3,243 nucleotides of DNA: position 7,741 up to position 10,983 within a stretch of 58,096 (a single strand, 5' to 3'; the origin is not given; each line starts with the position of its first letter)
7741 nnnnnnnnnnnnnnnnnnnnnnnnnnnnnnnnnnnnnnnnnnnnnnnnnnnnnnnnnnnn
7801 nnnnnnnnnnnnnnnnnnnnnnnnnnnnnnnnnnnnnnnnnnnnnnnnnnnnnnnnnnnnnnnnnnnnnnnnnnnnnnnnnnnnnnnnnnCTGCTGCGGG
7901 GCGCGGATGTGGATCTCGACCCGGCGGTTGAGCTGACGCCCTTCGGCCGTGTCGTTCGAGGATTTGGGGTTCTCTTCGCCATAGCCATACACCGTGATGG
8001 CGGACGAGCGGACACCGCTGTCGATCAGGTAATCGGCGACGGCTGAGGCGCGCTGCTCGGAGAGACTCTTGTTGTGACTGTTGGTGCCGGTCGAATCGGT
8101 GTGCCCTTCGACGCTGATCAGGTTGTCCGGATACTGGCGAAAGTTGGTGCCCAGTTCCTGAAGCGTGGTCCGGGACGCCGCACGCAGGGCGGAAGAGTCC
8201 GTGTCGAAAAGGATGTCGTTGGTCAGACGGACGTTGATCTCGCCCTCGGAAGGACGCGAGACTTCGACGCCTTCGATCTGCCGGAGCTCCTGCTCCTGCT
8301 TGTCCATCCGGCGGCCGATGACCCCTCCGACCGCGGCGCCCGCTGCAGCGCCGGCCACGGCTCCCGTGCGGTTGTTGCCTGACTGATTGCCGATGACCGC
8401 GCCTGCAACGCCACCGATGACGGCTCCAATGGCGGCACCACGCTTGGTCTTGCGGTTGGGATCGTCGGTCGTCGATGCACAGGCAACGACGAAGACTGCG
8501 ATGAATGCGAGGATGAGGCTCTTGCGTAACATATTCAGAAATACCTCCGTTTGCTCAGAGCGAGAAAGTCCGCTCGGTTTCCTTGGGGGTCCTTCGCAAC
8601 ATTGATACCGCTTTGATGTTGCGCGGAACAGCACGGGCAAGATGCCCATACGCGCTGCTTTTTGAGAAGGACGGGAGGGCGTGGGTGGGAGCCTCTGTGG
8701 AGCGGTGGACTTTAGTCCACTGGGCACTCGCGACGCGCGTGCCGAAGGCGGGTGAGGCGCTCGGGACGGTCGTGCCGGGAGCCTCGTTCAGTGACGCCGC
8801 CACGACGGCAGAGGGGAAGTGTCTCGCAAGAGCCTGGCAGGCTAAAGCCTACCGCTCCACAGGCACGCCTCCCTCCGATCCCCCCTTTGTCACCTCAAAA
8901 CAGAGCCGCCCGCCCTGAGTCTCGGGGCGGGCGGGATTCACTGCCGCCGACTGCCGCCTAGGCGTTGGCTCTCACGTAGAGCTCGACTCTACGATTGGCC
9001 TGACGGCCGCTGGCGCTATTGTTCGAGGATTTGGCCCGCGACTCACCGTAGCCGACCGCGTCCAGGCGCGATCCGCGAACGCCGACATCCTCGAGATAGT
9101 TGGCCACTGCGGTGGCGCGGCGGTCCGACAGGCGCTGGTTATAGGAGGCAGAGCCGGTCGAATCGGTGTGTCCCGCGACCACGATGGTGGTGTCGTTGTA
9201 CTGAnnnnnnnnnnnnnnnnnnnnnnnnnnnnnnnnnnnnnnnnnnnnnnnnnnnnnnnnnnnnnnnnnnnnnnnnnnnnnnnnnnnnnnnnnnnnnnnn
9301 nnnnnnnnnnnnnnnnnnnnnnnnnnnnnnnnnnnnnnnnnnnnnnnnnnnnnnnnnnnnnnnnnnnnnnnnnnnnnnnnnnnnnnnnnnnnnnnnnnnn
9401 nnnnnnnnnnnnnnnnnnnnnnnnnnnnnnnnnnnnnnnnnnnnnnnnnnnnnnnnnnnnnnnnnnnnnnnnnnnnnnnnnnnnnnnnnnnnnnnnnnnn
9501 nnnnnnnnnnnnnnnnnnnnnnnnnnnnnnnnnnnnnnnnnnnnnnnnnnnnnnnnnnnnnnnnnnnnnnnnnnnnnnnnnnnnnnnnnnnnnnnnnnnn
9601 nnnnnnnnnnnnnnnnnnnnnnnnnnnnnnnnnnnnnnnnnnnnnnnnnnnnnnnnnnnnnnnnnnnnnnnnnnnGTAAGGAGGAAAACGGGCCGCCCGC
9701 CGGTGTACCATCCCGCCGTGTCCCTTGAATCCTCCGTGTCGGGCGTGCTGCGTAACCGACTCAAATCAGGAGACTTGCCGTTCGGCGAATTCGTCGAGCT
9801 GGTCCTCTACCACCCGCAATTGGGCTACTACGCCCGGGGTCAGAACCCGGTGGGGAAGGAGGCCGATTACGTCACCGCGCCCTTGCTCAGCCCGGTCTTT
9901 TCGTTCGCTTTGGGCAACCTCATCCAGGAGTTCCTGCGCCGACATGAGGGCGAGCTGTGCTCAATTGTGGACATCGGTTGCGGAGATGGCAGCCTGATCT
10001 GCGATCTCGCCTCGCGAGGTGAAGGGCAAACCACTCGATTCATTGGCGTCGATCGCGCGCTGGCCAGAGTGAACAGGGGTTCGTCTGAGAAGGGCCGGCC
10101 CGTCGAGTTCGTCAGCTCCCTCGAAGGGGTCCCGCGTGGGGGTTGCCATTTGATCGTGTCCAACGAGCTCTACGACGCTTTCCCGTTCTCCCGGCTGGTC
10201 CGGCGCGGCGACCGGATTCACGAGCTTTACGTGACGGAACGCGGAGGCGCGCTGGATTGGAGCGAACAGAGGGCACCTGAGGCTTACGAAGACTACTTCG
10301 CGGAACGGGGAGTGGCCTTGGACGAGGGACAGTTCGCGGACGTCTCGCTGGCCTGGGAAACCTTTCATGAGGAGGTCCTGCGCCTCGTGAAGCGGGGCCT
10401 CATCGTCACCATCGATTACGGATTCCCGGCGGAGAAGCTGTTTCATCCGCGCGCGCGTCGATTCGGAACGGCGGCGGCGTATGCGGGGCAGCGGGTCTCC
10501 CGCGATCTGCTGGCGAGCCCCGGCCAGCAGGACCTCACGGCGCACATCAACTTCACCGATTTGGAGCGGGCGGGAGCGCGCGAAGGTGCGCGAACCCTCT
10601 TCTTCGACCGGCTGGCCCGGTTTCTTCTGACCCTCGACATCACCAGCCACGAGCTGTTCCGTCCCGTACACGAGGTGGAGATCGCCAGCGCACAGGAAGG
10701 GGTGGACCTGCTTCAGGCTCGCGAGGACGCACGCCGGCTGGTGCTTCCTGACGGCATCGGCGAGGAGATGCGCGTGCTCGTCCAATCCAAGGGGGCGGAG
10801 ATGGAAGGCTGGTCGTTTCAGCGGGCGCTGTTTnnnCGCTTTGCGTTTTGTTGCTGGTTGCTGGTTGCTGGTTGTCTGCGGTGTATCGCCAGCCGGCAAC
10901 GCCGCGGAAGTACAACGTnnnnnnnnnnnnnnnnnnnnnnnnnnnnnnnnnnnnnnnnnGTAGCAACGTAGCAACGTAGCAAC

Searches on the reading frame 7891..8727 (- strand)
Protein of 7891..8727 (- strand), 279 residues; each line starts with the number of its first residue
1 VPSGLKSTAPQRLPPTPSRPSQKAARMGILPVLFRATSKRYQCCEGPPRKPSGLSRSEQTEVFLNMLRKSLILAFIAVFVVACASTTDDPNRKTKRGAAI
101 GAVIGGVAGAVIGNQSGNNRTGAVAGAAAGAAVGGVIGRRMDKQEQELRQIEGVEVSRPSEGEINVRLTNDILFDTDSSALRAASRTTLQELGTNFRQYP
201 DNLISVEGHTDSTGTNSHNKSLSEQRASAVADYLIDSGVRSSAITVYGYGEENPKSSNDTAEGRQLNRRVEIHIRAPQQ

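Call 22: search_protein_families(library=pfam, proteins=[window:7891-8727:-], max_evalue=0.001)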
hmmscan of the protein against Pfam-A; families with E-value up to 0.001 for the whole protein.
window:7891-8727:- (279 aa): 6 families
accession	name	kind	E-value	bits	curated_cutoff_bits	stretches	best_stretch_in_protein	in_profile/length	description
PF00691.25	OmpA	-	2.3e-23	82.8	27.2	1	173-268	1-98/98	OmpA family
PF13488.11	Gly-zipper_Omp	-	4.9e-13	49.2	25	2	100-145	1-46/46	Glycine zipper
PF13441.11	Gly-zipper_YMGG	-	7.5e-10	38.8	28.9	1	96-139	5-44/45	YMGG-like Gly-zipper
PF05433.20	Rick_17kDa_Anti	-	1.7e-08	34.7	24.2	1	100-141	1-42/43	Glycine zipper 2TM domain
PF13436.11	Gly-zipper_OmpA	-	2.5e-06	27.6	27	1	96-137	2-43/44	Glycine-zipper domain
PF05818.17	TraT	-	6.9e-05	23.2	31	1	77-142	66-131/214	Enterobacterial TraT complement resistance protein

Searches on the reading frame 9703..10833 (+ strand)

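Call 22: search_protein_families(library=pfam, proteins=[window:9703-10833:+], max_evalue=0.001)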
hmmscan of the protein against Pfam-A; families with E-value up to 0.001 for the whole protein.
window:9703-10833:+ (377 aa): 2 families
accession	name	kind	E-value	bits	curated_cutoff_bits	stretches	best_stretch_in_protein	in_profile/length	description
PF02636.23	Methyltransf_28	-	8.7e-29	101.1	23.3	1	71-299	3-246/249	Putative S-adenosyl-L-methionine-dependent methyltransferase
PF13649.12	Methyltransf_25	-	0.00086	20.4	27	0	88-137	1-51/97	Methyltransferase domain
